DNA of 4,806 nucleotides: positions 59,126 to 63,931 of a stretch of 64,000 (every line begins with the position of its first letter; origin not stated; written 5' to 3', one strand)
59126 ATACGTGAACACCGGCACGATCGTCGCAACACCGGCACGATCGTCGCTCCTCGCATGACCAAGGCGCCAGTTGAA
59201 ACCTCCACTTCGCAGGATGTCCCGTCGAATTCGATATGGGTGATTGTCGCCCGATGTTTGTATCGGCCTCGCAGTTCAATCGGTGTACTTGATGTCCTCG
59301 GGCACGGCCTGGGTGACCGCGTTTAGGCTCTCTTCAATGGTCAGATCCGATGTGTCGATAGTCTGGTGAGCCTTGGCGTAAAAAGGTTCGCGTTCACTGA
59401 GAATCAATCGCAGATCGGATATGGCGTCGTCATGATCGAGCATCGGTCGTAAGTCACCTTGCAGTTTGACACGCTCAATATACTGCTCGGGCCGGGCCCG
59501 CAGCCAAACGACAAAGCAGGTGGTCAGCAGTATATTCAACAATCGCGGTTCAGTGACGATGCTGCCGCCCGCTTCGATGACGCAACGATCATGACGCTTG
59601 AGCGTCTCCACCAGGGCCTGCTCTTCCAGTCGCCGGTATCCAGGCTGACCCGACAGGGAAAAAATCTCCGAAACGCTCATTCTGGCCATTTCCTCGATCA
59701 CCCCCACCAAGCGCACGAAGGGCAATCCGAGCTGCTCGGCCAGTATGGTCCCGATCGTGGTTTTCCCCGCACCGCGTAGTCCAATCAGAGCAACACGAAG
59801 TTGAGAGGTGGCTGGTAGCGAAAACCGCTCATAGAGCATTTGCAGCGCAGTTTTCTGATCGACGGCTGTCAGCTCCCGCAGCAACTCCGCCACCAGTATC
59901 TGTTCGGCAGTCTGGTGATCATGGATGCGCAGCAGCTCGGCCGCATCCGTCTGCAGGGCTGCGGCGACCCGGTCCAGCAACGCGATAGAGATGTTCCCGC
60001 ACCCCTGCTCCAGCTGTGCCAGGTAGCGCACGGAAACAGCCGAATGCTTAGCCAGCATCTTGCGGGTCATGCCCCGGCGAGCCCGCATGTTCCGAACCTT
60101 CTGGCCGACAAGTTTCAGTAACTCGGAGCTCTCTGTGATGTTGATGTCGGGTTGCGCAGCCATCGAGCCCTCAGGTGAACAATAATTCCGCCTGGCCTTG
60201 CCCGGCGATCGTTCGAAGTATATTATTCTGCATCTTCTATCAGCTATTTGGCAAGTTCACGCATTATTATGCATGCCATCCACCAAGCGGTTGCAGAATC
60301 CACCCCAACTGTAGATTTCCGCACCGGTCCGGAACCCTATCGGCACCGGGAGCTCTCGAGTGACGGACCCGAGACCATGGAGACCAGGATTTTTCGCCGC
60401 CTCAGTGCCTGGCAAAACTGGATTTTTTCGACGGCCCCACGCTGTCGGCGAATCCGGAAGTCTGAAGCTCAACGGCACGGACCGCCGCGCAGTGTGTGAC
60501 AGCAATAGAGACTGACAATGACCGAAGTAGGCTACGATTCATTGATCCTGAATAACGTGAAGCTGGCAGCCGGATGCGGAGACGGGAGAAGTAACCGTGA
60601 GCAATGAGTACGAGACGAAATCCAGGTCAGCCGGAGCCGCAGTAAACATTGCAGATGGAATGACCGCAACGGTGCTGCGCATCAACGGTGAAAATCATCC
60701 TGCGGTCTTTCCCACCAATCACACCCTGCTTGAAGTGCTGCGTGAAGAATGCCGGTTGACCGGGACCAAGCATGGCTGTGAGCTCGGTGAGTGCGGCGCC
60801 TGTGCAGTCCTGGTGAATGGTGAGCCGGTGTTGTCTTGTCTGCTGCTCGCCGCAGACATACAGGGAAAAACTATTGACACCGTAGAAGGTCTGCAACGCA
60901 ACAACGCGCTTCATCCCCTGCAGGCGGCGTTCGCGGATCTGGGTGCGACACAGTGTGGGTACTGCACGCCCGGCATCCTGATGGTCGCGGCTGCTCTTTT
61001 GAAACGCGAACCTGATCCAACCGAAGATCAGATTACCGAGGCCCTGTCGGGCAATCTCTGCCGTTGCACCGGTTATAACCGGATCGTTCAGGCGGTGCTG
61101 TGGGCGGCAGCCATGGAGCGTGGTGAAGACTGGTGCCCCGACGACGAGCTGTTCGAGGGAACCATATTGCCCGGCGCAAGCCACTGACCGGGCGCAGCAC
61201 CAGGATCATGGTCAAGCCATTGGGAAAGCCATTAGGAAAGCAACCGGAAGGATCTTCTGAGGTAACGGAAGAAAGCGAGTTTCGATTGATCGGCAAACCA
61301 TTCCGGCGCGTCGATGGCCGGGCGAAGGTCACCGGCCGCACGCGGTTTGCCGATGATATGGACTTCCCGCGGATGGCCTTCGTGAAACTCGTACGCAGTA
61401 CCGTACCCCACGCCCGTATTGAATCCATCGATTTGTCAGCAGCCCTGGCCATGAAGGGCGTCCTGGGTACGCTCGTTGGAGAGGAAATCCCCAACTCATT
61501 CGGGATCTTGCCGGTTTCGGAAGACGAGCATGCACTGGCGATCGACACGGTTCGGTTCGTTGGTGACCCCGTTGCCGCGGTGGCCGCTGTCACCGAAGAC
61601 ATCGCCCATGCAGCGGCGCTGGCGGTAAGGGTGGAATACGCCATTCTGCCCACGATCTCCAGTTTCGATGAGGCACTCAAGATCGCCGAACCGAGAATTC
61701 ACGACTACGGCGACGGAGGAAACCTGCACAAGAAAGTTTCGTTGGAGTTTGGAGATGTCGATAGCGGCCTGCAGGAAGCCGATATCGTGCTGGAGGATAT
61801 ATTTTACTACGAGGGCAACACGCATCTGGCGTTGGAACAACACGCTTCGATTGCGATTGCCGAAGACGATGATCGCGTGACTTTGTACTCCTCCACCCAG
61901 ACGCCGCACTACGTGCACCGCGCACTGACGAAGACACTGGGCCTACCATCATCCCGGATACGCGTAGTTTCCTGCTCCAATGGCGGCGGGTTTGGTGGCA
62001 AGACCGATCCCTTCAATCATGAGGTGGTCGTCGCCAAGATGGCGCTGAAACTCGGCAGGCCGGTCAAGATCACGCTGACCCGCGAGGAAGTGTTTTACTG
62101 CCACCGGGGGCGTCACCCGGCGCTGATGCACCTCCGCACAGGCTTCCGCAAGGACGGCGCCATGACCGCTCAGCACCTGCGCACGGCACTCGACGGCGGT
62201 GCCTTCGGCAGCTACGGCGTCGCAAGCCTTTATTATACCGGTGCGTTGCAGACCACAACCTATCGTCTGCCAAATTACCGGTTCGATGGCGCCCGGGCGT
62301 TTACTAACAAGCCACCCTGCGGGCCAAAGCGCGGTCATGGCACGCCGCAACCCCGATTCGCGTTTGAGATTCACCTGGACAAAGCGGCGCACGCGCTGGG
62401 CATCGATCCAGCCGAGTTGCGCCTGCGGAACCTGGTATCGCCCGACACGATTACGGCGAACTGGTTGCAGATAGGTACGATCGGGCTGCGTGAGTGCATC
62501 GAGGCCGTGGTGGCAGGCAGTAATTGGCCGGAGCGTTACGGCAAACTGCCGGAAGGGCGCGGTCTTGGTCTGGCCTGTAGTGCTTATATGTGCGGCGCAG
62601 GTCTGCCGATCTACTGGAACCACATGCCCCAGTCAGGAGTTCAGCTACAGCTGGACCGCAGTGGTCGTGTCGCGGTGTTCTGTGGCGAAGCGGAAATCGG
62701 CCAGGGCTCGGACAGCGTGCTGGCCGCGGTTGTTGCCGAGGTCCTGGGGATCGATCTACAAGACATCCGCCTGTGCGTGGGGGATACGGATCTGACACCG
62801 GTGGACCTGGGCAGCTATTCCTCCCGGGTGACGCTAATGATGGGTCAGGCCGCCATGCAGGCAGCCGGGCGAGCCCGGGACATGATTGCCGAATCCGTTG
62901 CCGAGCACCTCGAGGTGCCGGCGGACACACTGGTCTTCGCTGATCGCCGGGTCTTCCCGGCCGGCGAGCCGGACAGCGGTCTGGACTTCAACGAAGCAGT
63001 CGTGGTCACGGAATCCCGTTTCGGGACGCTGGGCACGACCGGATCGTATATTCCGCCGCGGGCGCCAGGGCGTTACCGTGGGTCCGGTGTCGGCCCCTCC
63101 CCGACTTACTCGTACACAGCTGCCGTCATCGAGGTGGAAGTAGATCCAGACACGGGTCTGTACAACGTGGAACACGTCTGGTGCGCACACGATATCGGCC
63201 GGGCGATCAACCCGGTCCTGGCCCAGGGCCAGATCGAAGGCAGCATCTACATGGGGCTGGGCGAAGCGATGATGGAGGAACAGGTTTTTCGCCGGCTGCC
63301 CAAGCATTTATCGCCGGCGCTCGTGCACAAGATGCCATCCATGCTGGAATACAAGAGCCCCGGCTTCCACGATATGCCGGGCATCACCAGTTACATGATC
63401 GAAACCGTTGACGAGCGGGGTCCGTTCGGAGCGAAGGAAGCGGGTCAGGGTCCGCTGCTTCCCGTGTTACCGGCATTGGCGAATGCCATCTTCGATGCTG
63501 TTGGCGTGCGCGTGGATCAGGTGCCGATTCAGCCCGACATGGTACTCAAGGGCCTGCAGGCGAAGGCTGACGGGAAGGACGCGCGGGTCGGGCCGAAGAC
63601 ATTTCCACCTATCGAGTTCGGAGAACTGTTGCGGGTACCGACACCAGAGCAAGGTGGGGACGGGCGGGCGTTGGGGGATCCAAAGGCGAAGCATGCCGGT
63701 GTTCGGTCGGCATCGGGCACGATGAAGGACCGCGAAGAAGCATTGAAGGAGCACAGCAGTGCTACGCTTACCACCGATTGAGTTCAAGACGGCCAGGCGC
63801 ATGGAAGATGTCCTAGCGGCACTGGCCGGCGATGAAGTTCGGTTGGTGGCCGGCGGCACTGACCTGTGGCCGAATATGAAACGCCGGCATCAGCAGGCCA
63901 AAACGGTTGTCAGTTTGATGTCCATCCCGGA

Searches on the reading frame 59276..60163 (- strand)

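Call 82: search_protein_families(library=ncbifam, proteins=[window:59276-60163:-], max_evalue=1e-10)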
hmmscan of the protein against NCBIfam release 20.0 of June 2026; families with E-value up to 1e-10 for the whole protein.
window:59276-60163:- (295 aa): 11 families
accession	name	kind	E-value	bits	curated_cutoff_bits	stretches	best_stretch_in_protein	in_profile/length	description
NF006015.0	PRK08154.1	subfamily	2.4e-102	342.3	204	1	10-291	22-306/314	anaerobic benzoate catabolism transcriptional regulator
NF010553.0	PRK13947.1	equivalog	5.7e-33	114.5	204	1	124-286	4-164/173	shikimate kinase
NF010552.0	PRK13946.1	equivalog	1.5e-30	106.2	186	1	118-290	20-190/198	shikimate kinase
NF010554.0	PRK13948.1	equivalog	2.3e-27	95.8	217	1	124-283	13-169/192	shikimate kinase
NF010555.0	PRK13949.1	equivalog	6.4e-22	78.5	180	1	123-290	3-172/175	shikimate kinase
NF002988.0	PRK03731.1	equivalog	2e-21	76.5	161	1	123-286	4-167/174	shikimate kinase AroL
NF040667.1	hom_kin_desulfo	exception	1.5e-20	73.7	197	1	124-286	3-161/163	homoserine kinase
NF003456.0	PRK05057.1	equivalog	3e-20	72.8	195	1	124-285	7-168/173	shikimate kinase AroK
NF010556.0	PRK13951.1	equivalog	3.1e-19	69.2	560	1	123-283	2-155/492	bifunctional shikimate kinase AroK/3-dehydroquinate synthase AroB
NF010627.0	PRK14021.1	equivalog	1.7e-16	59.7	565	1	121-288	6-175/542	bifunctional shikimate kinase/3-dehydroquinate synthase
NF006610.0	PRK09169.1-4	subfamily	3.5e-16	57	4299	1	81-269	2825-3011/3056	hypothetical protein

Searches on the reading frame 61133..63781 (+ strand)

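Call 82: search_protein_families(library=ncbifam, proteins=[window:61133-63781:+], max_evalue=1e-10)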
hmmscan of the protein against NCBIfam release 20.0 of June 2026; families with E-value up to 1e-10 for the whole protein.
window:61133-63781:+ (882 aa): 13 families
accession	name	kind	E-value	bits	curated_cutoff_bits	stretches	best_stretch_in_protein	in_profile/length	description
TIGR03194.1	4hydrxCoA_A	equivalog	2.2e-231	770.3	994.55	1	59-806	3-744/746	4-hydroxybenzoyl-CoA reductase subunit alpha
NF043082.1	XdhA_XDHase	equivalog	1.7e-149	499.3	780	1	53-810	1-754/758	xanthine dehydrogenase subunit XdhA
NF007426.0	PRK09970.1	equivalog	9.7e-141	470.3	916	1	51-809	4-756/761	xanthine dehydrogenase molybdenum-binding subunit XdhA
TIGR03196.1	pucD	equivalog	1.2e-128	430.6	783.65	1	53-803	3-753/763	xanthine dehydrogenase subunit D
NF041018.1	glyceraldDH_alpha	equivalog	3.5e-103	346.4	790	1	52-804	2-740/741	glyceraldehyde dehydrogenase subunit alpha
TIGR03311.1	Se_dep_XDH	equivalog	7e-98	328.7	830.45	2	43-588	152-681/848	selenium-dependent xanthine dehydrogenase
NF040766.1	CODH_aero_grp5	exception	9.5e-97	325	950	2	51-626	3-594/785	aerobic carbon-monoxide dehydrogenase large subunit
TIGR02965.1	xanthine_xdhB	equivalog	1.3e-87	294.8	849.5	1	63-792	11-731/758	xanthine dehydrogenase molybdopterin binding subunit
NF045668.1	pterin_aldehy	equivalog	3.5e-85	286.8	1100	2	47-579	169-712/905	molybdopterin-dependent aldehyde oxidoreductase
NF041671.1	peri_hyde_PaoC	equivalog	3.9e-81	273.5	1180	2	49-608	14-552/735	aldehyde oxidoreductase molybdenum-binding subunit PaoC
TIGR03313.1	Se_sel_red_Mo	hypoth_equivalog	3.1e-80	270.1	1101.9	2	197-809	352-950/951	molybdopterin-dependent oxidoreductase Mo/Fe-S-binding subunit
TIGR02416.1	CO_dehy_Mo_lg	equivalog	1e-62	212.4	991.15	1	66-794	6-757/770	aerobic carbon-monoxide dehydrogenase large subunit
TIGR02969.1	mam_aldehyde_ox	subfamily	7.1e-52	176.1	1912.3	1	52-576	575-1093/1330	aldehyde oxidase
